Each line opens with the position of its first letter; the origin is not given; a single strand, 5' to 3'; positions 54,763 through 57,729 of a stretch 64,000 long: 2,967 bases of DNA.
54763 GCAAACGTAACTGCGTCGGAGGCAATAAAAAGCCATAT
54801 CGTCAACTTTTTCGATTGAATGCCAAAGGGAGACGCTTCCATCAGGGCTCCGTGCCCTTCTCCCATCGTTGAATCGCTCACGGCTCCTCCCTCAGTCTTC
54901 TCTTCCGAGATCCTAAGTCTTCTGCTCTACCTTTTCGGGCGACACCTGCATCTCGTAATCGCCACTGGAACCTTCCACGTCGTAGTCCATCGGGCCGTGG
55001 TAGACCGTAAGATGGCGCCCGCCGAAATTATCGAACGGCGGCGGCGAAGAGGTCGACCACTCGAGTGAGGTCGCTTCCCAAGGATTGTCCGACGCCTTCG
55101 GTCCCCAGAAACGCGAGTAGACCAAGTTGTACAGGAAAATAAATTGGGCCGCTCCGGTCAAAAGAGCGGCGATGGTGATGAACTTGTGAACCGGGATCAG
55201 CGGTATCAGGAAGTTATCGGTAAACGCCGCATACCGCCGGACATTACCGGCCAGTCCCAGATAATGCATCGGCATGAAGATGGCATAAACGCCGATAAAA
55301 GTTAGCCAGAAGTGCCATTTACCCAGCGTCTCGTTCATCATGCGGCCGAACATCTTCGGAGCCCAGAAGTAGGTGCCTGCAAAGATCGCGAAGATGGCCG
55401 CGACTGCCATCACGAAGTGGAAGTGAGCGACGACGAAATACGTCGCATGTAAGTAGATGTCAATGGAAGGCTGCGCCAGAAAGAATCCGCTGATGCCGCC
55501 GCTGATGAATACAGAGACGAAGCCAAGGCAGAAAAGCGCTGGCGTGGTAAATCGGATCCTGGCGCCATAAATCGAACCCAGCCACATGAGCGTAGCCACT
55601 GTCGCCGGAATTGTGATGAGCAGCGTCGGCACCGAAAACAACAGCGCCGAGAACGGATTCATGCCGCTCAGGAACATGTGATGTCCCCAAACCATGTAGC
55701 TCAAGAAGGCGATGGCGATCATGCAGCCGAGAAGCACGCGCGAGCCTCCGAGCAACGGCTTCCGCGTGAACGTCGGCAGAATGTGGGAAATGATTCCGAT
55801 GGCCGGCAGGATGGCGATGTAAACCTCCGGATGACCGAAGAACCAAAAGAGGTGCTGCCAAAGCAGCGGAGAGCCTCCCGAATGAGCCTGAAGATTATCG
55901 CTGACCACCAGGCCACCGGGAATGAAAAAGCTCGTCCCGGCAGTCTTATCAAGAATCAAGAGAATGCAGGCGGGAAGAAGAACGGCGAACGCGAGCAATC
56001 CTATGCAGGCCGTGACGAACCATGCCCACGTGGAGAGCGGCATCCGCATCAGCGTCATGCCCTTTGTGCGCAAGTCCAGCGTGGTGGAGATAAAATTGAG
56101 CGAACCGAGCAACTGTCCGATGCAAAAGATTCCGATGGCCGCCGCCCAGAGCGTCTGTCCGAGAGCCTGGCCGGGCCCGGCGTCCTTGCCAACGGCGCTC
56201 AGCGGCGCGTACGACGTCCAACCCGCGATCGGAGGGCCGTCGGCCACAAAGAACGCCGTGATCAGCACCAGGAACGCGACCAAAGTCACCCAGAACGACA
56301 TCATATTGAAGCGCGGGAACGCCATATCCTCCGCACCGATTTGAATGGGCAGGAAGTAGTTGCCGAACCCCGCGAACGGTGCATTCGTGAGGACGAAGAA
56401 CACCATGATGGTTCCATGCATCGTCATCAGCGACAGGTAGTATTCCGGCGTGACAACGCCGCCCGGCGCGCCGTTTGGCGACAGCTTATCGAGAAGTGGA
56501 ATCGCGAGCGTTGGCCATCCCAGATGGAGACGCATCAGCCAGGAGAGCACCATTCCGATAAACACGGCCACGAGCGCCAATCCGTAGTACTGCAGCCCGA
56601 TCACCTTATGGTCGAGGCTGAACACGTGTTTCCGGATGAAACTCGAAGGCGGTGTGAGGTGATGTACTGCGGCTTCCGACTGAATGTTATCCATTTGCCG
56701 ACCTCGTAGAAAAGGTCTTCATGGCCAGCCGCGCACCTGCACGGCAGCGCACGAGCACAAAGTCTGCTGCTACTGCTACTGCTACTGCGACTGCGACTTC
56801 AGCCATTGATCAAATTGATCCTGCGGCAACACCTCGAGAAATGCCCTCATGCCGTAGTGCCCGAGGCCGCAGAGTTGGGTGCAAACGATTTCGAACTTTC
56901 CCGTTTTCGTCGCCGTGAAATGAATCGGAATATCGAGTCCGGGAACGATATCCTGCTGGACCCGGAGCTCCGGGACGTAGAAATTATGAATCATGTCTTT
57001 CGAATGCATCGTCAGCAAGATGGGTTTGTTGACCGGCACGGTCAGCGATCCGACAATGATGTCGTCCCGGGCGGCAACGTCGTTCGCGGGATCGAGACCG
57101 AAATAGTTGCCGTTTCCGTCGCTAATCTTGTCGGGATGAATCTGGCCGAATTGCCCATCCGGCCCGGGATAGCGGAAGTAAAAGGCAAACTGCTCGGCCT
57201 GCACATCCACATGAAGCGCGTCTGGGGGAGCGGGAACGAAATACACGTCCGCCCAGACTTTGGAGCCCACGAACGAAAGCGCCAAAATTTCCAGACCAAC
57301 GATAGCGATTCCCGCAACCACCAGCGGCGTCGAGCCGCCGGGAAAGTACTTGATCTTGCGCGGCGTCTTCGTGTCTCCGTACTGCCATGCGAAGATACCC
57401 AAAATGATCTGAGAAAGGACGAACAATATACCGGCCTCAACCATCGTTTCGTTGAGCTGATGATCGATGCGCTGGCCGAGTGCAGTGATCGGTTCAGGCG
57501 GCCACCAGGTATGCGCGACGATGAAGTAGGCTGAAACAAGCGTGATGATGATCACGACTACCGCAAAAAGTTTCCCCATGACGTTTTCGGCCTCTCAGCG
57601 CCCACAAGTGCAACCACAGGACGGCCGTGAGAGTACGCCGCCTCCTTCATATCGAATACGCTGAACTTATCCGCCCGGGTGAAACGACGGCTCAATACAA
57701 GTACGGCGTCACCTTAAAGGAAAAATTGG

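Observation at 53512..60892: rus-operon-like respiratory cluster: Cyc2-like cytochrome-porin, diheme cytochrome c, cupredoxin, aa3-type coxBACD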

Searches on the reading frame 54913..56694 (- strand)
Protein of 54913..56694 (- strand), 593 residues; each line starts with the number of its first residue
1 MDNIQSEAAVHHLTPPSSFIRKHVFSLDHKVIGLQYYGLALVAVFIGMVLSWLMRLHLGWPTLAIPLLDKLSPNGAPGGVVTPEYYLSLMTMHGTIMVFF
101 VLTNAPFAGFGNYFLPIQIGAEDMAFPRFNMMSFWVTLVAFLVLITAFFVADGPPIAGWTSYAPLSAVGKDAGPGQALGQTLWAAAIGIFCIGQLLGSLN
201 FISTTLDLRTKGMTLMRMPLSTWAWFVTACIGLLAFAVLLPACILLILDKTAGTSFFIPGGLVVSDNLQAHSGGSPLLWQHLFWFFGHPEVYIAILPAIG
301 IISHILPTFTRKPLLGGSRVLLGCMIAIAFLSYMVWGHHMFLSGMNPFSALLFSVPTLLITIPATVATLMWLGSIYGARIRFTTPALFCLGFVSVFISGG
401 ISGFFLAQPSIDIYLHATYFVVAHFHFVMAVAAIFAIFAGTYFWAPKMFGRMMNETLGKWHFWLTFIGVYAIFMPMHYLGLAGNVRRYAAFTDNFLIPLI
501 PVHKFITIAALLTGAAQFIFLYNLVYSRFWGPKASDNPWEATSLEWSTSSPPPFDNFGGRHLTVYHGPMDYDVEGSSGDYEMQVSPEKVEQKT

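Call 3: search_protein_families(library=pfam, proteins=[window:54913-56694:-], max_evalue=0.1)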
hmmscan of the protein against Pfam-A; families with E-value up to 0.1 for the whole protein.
window:54913-56694:- (593 aa): 1 family
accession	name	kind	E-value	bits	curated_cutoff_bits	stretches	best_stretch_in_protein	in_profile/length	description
PF00115.25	COX1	-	3.5e-132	441.8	34.8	1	32-510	2-434/436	Cytochrome C and Quinol oxidase polypeptide I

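Call 4: search_protein_families(library=ncbifam, proteins=[window:54913-56694:-], max_evalue=0.1)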
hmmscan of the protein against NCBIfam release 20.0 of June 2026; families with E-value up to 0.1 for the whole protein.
window:54913-56694:- (593 aa): 6 families
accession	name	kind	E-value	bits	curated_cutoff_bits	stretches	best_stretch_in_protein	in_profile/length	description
TIGR02891.1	CtaD_CoxA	equivalog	3.1e-169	563.8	670.75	1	24-558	2-499/504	cytochrome c oxidase subunit I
NF050116.1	cyt_aa3_Actin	exception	7.9e-131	437.4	880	1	25-557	4-501/522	aa3-type cytochrome oxidase subunit I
TIGR02882.1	QoxB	equivalog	3.5e-118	395.8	1015.5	1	23-557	44-544/643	cytochrome aa3 quinol oxidase subunit I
TIGR02843.1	CyoB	equivalog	8.1e-112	374.8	1020.35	1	21-558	45-552/646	cytochrome o ubiquinol oxidase subunit I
NF011592.0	PRK15017.1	equivalog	7.4e-92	309.2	1271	1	21-558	46-553/663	cytochrome o ubiquinol oxidase subunit I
NF041075.1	quin_ox_SoxB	equivalog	2e-13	50.2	700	1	50-518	5-444/468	proton pump complex quinol oxidase subunit SoxB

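Call 60: search_solved_structures(query=window:54913-56694:-, max_evalue=1e-50, show_alignments=2)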
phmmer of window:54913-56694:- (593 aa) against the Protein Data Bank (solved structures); distinct sequences matched with E-value up to 1e-50: 40.
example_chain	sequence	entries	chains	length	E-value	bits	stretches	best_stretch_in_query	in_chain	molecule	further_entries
7rh6_R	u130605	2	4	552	7.4e-110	371.5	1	13-557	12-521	Cytochrome c oxidase subunit 1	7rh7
7rh5_R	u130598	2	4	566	8.4e-110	371.3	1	13-557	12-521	Cytochrome c oxidase subunit 1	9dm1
6adq_F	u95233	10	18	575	8.8e-110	371.3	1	13-557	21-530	Cytochrome c oxidase subunit 1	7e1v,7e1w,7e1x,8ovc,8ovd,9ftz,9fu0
9wcx_I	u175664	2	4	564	9.6e-110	371.1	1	19-558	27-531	Cytochrome c oxidase subunit 1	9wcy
8hcr_F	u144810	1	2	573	5.4e-108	365.4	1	15-557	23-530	Probable cytochrome c oxidase subunit 1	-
7jro_a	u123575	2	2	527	1.3e-106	360.7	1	23-558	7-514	COX1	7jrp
1ar1_A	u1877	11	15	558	1.2e-105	357.6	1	12-557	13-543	CYTOCHROME C OXIDASE | Cytochrome c oxidase subunit 1-beta | Cytochrome c oxidase subunit 1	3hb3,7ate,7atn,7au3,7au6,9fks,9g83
7q21_D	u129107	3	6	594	1.4e-105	357.4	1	26-558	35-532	Cytochrome c oxidase subunit 1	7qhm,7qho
6hwh_V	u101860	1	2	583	3.2e-105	356.2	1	13-557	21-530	Cytochrome c oxidase subunit 1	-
3ehb_A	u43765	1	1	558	5e-105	355.6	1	12-557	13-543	Cytochrome c oxidase subunit 1-beta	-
1qle_A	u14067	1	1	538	2e-104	353.6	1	20-557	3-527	CYTOCHROME C OXIDASE POLYPEPTIDE I-BETA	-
6pw0_A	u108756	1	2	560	2.4e-104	353.3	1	7-557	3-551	Cytochrome c oxidase subunit 1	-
1m56_A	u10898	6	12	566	2.4e-104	353.3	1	7-557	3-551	CYTOCHROME C OXIDASE | Cytochrome c oxidase subunit 1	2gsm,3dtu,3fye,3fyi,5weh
6koc_A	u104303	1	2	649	2.8e-104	353.1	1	24-557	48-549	AA3-600 quinol oxidase subunit I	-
6kob_A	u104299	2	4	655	2.9e-104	353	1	24-557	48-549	AA3-600 quinol oxidase subunit I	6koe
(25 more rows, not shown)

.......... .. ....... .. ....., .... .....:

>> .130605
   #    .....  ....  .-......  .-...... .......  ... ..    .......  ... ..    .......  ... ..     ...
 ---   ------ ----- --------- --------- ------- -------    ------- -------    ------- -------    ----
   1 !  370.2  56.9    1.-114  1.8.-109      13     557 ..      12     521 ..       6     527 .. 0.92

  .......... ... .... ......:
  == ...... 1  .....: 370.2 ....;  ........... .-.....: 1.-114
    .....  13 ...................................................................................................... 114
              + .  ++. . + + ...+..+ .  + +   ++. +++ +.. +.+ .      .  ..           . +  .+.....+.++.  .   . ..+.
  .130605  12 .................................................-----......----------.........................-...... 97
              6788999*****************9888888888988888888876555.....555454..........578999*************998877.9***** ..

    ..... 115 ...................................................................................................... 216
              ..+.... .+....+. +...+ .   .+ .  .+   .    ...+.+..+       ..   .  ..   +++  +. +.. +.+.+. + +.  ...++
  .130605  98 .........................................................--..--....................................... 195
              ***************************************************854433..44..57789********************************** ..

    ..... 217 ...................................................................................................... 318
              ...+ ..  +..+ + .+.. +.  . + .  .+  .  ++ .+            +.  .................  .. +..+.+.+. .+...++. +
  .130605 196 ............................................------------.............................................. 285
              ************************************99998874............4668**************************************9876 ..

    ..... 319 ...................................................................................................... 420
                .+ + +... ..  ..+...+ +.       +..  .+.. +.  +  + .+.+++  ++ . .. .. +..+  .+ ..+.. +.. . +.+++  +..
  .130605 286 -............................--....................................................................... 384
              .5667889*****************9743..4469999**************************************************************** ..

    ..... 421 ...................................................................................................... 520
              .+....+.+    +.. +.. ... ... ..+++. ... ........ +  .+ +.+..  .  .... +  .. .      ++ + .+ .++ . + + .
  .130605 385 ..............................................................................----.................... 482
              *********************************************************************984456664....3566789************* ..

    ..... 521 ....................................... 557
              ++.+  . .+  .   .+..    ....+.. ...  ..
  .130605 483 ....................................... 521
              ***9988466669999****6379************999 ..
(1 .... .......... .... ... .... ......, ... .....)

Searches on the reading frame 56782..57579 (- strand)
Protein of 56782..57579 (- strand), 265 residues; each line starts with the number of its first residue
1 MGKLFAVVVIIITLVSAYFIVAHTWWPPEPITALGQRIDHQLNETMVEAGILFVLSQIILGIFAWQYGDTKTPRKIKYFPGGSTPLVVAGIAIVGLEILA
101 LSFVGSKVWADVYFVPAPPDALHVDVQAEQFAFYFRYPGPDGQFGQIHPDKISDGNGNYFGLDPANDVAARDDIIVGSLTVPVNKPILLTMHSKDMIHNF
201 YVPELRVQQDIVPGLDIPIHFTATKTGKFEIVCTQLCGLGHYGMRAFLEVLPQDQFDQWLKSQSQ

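Call 3: search_protein_families(library=pfam, proteins=[window:56782-57579:-], max_evalue=0.1)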
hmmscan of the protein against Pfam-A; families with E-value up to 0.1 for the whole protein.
window:56782-57579:- (265 aa): 3 families
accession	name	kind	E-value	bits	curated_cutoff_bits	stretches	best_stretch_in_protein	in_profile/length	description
PF00116.26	COX2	-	1.1e-10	42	22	1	179-246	48-115/120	Cytochrome C oxidase subunit II, periplasmic domain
PF13473.12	Cupredoxin_1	-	1.1e-05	25.8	27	1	177-234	35-93/104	Cupredoxin-like domain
PF01757.29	Acyl_transf_3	-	0.016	14.8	31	1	4-100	151-233/326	Acyltransferase domain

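Call 4: search_protein_families(library=ncbifam, proteins=[window:56782-57579:-], max_evalue=0.1)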
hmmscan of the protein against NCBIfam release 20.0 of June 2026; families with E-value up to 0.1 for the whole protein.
window:56782-57579:- (265 aa): 9 families
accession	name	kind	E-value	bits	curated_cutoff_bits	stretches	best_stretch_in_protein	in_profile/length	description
TIGR02866.1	CoxB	equivalog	1.7e-31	109.4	147.7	1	34-260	5-201/202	cytochrome c oxidase subunit II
NF050117.1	aa3_CtaC_Actin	exception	6.2e-24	84.5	250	1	9-261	9-243/244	aa3-type cytochrome oxidase subunit II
TIGR01433.1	CyoA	equivalog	1.1e-12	47.8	266.2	1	176-262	138-224/226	ubiquinol oxidase subunit II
NF007816.0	PRK10525.1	equivalog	3.6e-09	36.2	511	1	176-262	150-237/318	cytochrome o ubiquinol oxidase subunit II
TIGR01432.1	QOXA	equivalog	2.3e-07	30.4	240.95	1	176-262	139-225/227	cytochrome aa3 quinol oxidase subunit II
TIGR04246.1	nitrous_NosZ_Gp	equivalog_domain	4.8e-06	25.1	625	1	192-252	518-578/578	Sec-dependent nitrous-oxide reductase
NF052460.1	L-NosZ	equivalog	0.00018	20.1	700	1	194-248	420-476/480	clade III lactonase-type nitrous-oxide reductase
NF041074.2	quin_ox_SoxA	equivalog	0.0058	16.5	110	1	181-250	81-153/154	proton pump complex quinol oxidase subunit SoxA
TIGR04244.1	nitrous_NosZ_RR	equivalog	0.037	12.5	625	1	194-246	570-622/627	TAT-dependent nitrous-oxide reductase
